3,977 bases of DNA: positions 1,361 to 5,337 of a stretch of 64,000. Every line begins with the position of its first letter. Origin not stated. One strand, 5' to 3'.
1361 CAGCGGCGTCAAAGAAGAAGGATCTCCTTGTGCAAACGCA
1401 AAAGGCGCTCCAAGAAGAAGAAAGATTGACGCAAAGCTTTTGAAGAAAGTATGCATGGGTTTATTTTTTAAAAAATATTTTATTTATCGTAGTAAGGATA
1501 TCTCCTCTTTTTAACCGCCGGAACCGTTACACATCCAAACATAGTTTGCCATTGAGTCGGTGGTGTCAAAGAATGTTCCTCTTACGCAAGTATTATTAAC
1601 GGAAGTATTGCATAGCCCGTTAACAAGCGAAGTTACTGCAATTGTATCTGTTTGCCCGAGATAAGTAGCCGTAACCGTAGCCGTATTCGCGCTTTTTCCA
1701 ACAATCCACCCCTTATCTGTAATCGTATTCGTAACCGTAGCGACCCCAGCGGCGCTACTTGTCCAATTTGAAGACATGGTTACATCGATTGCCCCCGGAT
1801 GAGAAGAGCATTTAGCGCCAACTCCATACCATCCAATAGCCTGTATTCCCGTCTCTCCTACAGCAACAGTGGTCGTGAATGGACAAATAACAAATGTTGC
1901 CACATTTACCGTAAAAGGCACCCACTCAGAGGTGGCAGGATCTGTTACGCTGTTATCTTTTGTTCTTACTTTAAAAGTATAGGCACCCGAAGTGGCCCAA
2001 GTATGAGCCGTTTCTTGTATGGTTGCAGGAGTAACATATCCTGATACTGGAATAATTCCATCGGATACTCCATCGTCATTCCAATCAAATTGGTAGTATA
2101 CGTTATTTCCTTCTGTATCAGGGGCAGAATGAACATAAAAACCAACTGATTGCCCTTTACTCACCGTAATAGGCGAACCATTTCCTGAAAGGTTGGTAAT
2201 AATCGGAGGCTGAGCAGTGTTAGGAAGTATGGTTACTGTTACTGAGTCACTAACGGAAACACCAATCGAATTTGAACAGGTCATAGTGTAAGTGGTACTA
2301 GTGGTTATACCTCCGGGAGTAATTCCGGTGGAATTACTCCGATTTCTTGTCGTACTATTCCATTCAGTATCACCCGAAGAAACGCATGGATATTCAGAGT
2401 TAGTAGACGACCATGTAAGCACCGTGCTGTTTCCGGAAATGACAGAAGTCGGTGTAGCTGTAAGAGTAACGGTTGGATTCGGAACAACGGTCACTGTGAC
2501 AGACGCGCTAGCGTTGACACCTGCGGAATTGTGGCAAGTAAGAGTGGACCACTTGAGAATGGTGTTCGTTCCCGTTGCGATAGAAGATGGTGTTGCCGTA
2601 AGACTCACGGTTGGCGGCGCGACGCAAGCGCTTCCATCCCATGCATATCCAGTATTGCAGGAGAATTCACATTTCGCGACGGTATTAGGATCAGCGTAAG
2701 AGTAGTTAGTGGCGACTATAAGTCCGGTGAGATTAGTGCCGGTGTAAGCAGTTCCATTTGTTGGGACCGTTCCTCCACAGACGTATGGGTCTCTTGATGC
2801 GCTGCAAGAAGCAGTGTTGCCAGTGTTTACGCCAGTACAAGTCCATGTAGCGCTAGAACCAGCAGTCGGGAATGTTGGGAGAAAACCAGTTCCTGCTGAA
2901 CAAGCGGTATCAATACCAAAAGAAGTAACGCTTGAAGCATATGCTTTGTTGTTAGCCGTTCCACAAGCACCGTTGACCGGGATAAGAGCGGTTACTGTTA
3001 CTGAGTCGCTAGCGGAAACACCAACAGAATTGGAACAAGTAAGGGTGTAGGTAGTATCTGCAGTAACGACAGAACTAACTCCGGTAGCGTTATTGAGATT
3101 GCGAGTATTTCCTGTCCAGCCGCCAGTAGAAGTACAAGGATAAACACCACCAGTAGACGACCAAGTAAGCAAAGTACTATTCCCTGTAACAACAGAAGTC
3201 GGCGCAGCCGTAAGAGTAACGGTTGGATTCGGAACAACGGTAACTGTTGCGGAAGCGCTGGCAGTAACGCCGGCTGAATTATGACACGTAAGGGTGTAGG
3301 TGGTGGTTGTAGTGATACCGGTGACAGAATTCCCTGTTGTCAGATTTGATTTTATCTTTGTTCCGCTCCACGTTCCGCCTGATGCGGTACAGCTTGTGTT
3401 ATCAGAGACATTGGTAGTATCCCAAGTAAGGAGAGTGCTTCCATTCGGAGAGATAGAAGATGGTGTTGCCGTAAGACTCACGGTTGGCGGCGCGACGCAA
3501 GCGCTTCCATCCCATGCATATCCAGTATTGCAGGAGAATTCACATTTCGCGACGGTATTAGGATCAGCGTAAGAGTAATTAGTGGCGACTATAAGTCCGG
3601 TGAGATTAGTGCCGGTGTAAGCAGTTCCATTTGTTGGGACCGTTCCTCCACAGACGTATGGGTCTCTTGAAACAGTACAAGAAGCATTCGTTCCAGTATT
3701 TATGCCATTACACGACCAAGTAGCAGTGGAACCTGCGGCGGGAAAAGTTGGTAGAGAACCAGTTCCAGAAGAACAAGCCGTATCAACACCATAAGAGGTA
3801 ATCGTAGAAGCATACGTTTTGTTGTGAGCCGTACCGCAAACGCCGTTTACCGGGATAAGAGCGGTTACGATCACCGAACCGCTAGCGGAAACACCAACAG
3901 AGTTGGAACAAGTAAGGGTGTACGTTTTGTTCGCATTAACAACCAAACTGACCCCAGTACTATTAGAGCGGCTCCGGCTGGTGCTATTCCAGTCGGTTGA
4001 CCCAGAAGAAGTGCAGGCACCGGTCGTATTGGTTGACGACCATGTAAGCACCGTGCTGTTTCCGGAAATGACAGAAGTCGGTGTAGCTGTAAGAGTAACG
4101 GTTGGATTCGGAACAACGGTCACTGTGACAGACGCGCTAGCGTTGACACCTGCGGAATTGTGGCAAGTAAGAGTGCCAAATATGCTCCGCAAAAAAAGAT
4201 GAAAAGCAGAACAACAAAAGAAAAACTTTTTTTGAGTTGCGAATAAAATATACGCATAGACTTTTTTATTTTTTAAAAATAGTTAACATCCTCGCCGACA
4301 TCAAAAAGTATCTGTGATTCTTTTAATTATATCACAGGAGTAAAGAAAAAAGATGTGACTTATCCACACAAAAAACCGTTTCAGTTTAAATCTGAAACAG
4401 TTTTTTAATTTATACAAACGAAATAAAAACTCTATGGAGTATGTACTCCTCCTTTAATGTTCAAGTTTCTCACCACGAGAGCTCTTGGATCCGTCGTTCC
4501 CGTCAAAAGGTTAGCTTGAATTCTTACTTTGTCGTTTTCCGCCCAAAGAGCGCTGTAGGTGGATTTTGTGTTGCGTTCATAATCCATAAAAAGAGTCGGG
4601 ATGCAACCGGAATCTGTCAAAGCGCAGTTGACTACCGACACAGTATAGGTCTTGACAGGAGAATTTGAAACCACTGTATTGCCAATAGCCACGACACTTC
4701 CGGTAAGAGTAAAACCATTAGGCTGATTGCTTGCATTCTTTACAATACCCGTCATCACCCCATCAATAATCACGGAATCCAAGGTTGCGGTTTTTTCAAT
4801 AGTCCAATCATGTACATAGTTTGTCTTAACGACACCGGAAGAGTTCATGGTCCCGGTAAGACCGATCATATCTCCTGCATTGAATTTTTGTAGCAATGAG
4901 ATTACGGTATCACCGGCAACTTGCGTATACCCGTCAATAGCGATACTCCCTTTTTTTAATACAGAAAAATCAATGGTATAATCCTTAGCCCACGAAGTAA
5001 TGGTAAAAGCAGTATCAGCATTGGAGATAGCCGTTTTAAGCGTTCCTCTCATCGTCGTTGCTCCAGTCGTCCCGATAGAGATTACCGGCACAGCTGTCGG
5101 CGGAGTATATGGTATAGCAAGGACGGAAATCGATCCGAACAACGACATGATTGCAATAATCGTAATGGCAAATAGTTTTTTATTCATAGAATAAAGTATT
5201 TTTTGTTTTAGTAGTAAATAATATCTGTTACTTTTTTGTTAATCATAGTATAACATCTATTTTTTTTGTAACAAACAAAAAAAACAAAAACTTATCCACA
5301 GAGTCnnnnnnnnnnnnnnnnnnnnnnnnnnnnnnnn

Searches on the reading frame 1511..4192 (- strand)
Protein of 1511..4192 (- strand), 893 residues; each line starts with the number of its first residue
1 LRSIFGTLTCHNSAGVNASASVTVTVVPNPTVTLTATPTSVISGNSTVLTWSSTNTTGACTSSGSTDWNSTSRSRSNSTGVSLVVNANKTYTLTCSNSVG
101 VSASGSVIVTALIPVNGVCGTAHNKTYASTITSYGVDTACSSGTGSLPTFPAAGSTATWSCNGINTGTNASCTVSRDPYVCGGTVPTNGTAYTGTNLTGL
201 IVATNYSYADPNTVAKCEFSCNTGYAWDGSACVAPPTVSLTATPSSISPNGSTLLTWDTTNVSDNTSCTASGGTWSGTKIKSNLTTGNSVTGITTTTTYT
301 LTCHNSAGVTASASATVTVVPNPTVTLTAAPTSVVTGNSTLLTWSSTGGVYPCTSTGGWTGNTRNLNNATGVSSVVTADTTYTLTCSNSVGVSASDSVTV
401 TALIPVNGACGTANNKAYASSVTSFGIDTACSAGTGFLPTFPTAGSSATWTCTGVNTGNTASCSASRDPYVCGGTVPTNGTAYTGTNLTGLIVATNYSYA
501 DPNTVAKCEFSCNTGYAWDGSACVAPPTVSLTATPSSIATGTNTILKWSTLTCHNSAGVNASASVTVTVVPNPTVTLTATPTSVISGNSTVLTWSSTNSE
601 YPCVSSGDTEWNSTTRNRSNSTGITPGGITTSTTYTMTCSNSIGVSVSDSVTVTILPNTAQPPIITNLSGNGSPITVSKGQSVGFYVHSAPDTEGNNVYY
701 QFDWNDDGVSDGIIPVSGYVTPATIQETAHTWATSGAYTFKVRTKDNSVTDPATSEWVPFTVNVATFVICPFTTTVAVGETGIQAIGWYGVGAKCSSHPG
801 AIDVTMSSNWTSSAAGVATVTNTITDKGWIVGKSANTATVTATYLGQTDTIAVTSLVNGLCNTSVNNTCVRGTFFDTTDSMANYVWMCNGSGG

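Call 11: search_protein_families(library=pfam, proteins=[window:1511-4192:-], max_evalue=0.01)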
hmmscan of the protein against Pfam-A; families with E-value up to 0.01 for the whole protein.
window:1511-4192:- (893 aa): 2 families
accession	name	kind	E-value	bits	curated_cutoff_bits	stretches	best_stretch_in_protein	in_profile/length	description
PF19202.5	DUF5874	-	0.0014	19.4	27.1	0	508-526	19-37/74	Family of unknown function (DUF5874)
PF18911.6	PKD_4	-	0.0078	16.7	27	1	673-751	10-75/85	PKD domain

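Call 12: search_protein_families(library=ncbifam, proteins=[window:1511-4192:-], max_evalue=0.001)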
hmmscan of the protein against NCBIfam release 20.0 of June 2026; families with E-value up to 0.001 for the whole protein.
window:1511-4192:- (893 aa): 0 families

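Call 50: list_cluster_members(proteins=[window:1514-4192:-, window:1514-4123:-, window:4123-4257:-, P0121])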
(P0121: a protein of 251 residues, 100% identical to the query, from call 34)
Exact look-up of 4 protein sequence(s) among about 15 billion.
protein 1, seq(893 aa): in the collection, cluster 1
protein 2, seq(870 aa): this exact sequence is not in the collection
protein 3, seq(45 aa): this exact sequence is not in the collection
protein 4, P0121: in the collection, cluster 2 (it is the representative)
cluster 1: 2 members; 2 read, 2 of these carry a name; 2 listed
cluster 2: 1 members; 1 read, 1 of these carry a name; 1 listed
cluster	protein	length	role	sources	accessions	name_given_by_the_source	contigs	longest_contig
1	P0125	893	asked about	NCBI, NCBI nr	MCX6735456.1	MAG: hypothetical protein NTZ13_00015 [Candidatus Parcubacteria bacterium] | hypothetical protein [Candidatus Parcubacteria bacterium]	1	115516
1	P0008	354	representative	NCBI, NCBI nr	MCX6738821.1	MAG: hypothetical protein NT098_02075, partial [Candidatus Parcubacteria bacterium] | hypothetical protein [Candidatus Parcubacteria bacterium]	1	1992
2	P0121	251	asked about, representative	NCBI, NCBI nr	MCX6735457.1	MAG: hypothetical protein NTZ13_00020 [Candidatus Parcubacteria bacterium] | hypothetical protein [Candidatus Parcubacteria bacterium]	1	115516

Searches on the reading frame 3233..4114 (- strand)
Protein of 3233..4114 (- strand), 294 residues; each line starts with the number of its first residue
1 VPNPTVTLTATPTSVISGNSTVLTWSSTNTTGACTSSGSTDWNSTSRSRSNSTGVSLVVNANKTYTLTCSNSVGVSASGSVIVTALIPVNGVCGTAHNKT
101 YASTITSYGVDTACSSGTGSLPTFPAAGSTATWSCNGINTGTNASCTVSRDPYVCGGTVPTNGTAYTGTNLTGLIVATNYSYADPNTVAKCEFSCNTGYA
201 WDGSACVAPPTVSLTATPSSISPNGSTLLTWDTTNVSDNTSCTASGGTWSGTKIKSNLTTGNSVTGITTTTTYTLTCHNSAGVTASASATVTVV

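Call 58: predict_structure(alignment_id=A5)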
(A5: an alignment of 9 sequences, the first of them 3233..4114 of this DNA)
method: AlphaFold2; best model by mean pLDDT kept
length: 294 residues; sequences in the alignment: 9
mean_pLDDT: 83.6   pTM: 0.47
mean pLDDT of the five models: 83.6, 79.7, 79.7, 76.6, 71.2
residues with pLDDT >= 90: 138; 70-90: 105; 50-70: 33; < 50: 18
segments of 3 or more residues with pLDDT < 50: 177-189
pLDDT, mean of each block of 10 residues (from residue 1): 90 93 94 88 89 91 94 92 93 76 58 86 79 90 87 62 68 49 46 79 84 96 95 85 91 86 93 94 93 95
secondary structure, 60 per line:
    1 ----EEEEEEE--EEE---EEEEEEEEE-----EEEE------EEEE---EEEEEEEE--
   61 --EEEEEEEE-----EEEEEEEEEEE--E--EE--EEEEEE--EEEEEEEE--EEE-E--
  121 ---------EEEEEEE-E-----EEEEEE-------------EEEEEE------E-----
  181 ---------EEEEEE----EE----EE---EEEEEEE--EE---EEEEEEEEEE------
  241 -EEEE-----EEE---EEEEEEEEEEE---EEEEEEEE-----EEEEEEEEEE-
elements in order: E5-11 E14-16 E20-28 E34-37 E44-47 E51-58 E63-70 E76-86 E96-101 E104-111 E114-116 E130-136 E144-149 E163-168 E190-195 E211-217 E225-234 E242-245 E251-253 E257-267 E271-278 E284-293

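Call 60: fold_search(model_id=the predicted structure, library=pdb)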
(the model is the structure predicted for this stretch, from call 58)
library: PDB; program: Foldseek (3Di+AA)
matches with E <= 10: 1651; with E <= 0.001: 12
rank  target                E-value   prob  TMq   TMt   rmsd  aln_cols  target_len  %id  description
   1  9flu_A                3.4e-05  1.00  0.23  0.21  19.1       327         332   18  CryoEM structure of the fragment-1 (3402-3733) in the grappling hook protein A (GhpA) in the bacterium Aureispira sp.  (released 2024-10-16)
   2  9flv_A                4.0e-05  1.00  0.23  0.18  20.1       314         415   17  CryoEM structure of the fragment-5 (2393-2807) in the grappling hook protein A (GhpA) in the bacterium Aureispira sp.  (released 2024-10-16)
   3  9fly_A                5.4e-05  1.00  0.23  0.12  13.2       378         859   14  CryoEM structure of the base (4151-5009) in the grappling hook protein A (GhpA) in the bacterium Aureispira sp. CCB-QB (released 2024-10-16)
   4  9flx_A                5.6e-05  1.00  0.23  0.20  21.5       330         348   18  CryoEM structure of the fragment-4 (4074-4421) in the grappling hook protein A (GhpA) in the bacterium Aureispira sp.  (released 2024-10-16)
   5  8bxr                  6.2e-05  0.99  0.23  0.22  20.7       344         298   13  Titin FnIII-domain I109-I111 (I/A4-A/A6) from the MIR region (released 2023-02-15)
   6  9flw_A                1.2e-04  1.00  0.25  0.18  12.8       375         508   13  CryoEM structure of the fragment-6 (3571-4078) in the grappling hook protein A (GhpA) in the bacterium Aureispira sp.  (released 2024-10-16)
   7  9g8b_A                3.9e-04  0.99  0.21  0.18  18.3       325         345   14  CryoEM structure of the fragment-2 (2892-3236) in the grappling hook protein A (GhpA) in the bacterium Aureispira sp.  (released 2024-10-16)
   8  9flp_A                4.5e-04  0.99  0.22  0.09  20.3       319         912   16  CryoEM structure of the neck (1403-2314) in the grappling hook protein A (GhpA) in the bacterium Aureispira sp. CCB-QB (released 2024-10-16)
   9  4yfg_A                5.2e-04  0.99  0.25  0.17  17.7       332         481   11  Crystal structure of PTP delta meA3/meB minus variant Ig1-Fn1 (released 2015-05-06)
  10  4p99_A                5.5e-04  0.97  0.23  0.17  15.7       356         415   14  Ca2+-stabilized adhesin helps an Antarctic bacterium reach out and bind ice (released 2014-06-18)
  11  4aq1_A                7.9e-04  0.97  0.23  0.11  44.6       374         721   12  Structure of the SbsB S-layer protein of Geobacillus stearothermophilus PV72p2 in complex with nanobody KB6 (released 2012-06-13)
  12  4aq1_C                8.7e-04  0.92  0.21  0.12  44.4       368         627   12  Structure of the SbsB S-layer protein of Geobacillus stearothermophilus PV72p2 in complex with nanobody KB6 (released 2012-06-13)
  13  9fls_A                1.0e-03  0.98  0.22  0.20  20.2       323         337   16  CryoEM structure of the fragment-3 (2061-2397) in the grappling hook protein A (GhpA) in the bacterium Aureispira sp.  (released 2024-10-16)
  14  6o3o_D                1.2e-03  0.92  0.21  0.21  19.1       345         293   16  Structure of human DNAM-1 (CD226) bound to nectin-like protein-5 (necl-5) (released 2019-07-10)
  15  4yfd_A                1.6e-03  0.84  0.19  0.13  22.7       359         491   12  Crystal structure PTP delta Ig1-Fn2 in complex with IL-1RAcP (released 2015-05-06)
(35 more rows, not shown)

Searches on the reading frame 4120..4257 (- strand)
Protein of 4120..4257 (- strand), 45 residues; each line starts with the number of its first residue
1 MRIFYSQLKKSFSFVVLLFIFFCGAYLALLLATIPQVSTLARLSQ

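Call 31: find_encoding_contigs(protein=window:4120-4257:-, flank=8000, max_places=10)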
Protein window:4120-4257:- (45 aa): no gene with exactly this product is on record in the collection.

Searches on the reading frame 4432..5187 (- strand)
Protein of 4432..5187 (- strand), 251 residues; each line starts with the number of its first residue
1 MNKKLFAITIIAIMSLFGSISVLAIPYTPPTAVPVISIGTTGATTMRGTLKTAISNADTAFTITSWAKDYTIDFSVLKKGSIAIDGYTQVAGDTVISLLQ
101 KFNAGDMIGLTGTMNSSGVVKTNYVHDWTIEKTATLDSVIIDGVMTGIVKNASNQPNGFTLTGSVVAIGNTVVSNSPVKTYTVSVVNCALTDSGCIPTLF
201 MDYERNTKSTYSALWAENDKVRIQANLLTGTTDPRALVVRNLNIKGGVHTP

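Call 11: search_protein_families(library=pfam, proteins=[window:4432-5187:-], max_evalue=0.01)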
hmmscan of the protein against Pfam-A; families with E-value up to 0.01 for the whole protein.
window:4432-5187:- (251 aa): 0 families

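Call 12: search_protein_families(library=ncbifam, proteins=[window:4432-5187:-], max_evalue=0.001)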
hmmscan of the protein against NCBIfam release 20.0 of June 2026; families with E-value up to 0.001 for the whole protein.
window:4432-5187:- (251 aa): 0 families

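Call 13: find_encoding_contigs(protein=window:4432-5187:-, flank=6000, max_places=10)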
Protein window:4432-5187:- (251 aa): no gene with exactly this product is on record in the collection.

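Call 21: find_related_loci(query=window:4432-5187:-, collection=genome_contigs, flank=10000)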
Query window:4432-5187:- (251 aa) in genome_contigs; peptide patterns used: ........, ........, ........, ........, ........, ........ (x = any residue, [..] = any of these).
83 stretches matched a pattern; 1 encode a relative of the query (tblastn E <= 1e-3); 1 distinct loci.
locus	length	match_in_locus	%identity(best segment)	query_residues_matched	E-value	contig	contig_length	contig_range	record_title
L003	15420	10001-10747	68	1-249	3e-116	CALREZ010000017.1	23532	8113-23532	MAG: Candidatus Nomurabacteria bacterium isolate Ike-200m-9 genome assembly, contig: Ike-200-c1117, whole genome shotgun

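Call 24: find_related_loci(query=A1, collection=metagenome_contigs, flank=10000)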
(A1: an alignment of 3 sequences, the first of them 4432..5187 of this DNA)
Query A1 (251 aa) in metagenome_contigs; peptide patterns used: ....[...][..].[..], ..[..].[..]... (x = any residue, [..] = any of these).
575 stretches matched a pattern, but none encodes a relative of the query by tblastn (E <= 1e-3).

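Call 34: find_homologous_proteins(query=window:4432-5187:-, max_evalue=1e-10)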
Query window:4432-5187:- (251 aa): 4 proteins with E <= 1e-10 among 922 candidates.
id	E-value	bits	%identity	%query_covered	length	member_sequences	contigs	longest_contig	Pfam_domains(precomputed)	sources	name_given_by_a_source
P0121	8.7e-156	534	100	100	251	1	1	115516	-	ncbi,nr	ncbi:MAG: hypothetical protein NTZ13_00020 [Candidatus Parcubacteria bacterium]|nr:hypothetical prot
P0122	3.2e-125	434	83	100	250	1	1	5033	-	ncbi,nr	ncbi:MAG: hypothetical protein NT098_00870 [Candidatus Parcubacteria bacterium]|nr:hypothetical prot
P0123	2.8e-124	431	82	99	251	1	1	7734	-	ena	-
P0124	5.1e-106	371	68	99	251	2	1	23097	-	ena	-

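Call 35: find_encoding_contigs(protein=P0123, flank=8000, max_places=6)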
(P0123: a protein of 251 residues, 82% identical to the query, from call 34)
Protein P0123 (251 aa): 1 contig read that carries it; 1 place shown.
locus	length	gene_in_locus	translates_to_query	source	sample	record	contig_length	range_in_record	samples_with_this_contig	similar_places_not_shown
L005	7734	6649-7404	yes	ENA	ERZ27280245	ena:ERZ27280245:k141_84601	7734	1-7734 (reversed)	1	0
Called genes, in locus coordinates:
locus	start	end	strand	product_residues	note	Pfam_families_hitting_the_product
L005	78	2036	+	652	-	-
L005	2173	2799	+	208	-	PF01209:Ubie_methyltran, PF05175:MTS (faint), PF02390:Methyltransf_4 (weak), PF13649:Methyltransf_25, PF13847:Methyltransf_31, PF08241:Methyltransf_11, PF08242:Methyltransf_12 (weak)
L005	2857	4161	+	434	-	PF01547:SBP_bac_1, PF13416:SBP_bac_8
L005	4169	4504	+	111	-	-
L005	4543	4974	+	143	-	PF18895:T4SS_pilin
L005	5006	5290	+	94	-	PF18895:T4SS_pilin (weak)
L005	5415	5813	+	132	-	PF18895:T4SS_pilin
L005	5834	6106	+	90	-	-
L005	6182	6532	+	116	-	-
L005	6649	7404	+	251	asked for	-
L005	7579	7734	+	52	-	?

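Call 36: find_encoding_contigs(protein=P0121, flank=6000, max_places=6)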
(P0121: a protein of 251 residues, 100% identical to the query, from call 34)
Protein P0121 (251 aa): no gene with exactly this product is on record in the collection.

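Call 47: search_protein_families(library=pfam, proteins=[L003:10930-15246:+], max_evalue=0.1)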
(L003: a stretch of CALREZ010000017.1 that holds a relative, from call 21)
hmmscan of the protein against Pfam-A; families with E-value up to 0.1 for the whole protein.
L003:10930-15246:+ (1438 aa): 1 family
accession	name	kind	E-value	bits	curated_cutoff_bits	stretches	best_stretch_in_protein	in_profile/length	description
PF19202.5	DUF5874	-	0.0022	18.8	27.1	0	437-454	19-36/74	Family of unknown function (DUF5874)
